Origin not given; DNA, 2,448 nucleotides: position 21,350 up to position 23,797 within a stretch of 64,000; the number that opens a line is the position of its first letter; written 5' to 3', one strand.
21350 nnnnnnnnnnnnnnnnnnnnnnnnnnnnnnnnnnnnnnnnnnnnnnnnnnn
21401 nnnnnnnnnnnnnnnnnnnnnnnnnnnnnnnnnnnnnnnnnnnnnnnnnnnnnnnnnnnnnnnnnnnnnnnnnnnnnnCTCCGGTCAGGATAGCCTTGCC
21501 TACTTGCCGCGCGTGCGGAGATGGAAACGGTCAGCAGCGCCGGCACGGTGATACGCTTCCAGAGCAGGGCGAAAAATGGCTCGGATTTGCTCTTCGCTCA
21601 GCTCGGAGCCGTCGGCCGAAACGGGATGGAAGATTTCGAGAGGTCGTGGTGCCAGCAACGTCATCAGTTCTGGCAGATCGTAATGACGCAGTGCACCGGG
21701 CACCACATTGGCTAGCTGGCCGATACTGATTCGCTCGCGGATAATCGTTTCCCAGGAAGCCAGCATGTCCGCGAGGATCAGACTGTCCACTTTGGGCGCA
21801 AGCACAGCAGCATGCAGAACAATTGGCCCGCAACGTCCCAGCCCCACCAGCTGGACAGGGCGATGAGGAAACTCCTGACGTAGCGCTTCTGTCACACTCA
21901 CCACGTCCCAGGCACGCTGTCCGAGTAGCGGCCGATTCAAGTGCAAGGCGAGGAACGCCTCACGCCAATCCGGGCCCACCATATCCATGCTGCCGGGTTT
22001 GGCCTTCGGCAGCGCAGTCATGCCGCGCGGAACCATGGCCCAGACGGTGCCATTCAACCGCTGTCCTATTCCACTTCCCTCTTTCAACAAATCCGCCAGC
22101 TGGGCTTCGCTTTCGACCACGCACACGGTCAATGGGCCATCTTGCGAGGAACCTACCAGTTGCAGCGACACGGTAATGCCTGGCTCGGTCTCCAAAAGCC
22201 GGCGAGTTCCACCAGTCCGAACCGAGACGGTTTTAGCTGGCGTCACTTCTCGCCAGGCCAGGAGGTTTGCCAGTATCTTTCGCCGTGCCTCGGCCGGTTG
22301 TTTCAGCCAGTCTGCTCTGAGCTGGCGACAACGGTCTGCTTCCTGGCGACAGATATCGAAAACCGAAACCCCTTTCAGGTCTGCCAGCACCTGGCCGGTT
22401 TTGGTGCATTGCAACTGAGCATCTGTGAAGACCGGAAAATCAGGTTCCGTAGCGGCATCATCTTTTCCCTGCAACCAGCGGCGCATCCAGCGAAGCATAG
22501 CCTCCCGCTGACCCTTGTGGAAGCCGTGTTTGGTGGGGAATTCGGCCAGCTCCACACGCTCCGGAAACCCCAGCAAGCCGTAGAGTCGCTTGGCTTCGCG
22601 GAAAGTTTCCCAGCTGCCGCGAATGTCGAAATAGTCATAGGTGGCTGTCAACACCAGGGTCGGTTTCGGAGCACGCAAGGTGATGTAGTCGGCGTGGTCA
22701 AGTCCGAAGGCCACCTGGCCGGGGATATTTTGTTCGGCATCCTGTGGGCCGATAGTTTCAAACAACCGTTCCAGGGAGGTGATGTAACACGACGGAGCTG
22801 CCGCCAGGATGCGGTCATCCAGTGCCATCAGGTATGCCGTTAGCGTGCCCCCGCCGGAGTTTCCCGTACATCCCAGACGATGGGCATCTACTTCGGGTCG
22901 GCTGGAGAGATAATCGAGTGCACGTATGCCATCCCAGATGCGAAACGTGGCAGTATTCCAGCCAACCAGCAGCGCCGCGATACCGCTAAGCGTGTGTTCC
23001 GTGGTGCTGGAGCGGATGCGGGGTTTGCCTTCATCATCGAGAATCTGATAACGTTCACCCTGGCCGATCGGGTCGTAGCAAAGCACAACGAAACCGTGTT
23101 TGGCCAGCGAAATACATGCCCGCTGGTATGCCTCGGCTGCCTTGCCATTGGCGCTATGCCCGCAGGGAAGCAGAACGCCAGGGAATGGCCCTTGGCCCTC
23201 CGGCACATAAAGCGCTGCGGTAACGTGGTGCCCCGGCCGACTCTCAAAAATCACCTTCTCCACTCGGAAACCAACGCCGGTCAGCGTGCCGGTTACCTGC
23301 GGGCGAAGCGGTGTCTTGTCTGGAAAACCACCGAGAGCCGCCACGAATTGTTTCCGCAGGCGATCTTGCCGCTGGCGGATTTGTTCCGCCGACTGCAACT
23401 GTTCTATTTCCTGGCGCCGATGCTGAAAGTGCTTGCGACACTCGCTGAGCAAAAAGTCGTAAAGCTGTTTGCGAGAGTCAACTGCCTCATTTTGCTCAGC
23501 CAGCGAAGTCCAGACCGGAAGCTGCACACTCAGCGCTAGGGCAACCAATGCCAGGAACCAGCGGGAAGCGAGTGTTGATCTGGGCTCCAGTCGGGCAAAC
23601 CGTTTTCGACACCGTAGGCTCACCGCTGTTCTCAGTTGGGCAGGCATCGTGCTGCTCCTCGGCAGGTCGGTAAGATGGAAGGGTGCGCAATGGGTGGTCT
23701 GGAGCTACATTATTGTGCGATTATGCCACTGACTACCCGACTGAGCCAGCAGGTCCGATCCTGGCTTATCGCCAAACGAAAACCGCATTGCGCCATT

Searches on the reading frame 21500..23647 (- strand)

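Call 59: search_protein_families(library=pfam, proteins=[window:21500-23647:-], max_evalue=0.001)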
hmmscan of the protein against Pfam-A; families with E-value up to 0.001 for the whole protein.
window:21500-23647:- (715 aa): 3 families
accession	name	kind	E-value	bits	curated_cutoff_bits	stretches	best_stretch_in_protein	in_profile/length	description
PF05448.18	AXE1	-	1.9e-09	37.2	21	1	128-296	55-217/321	Acetyl xylan esterase (AXE1)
PF01738.24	DLH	-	3.1e-06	27.4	21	1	144-285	3-126/217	Dienelactone hydrolase family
PF00326.27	Peptidase_S9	-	1.1e-05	25.5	22.6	1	239-339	47-156/213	Prolyl oligopeptidase family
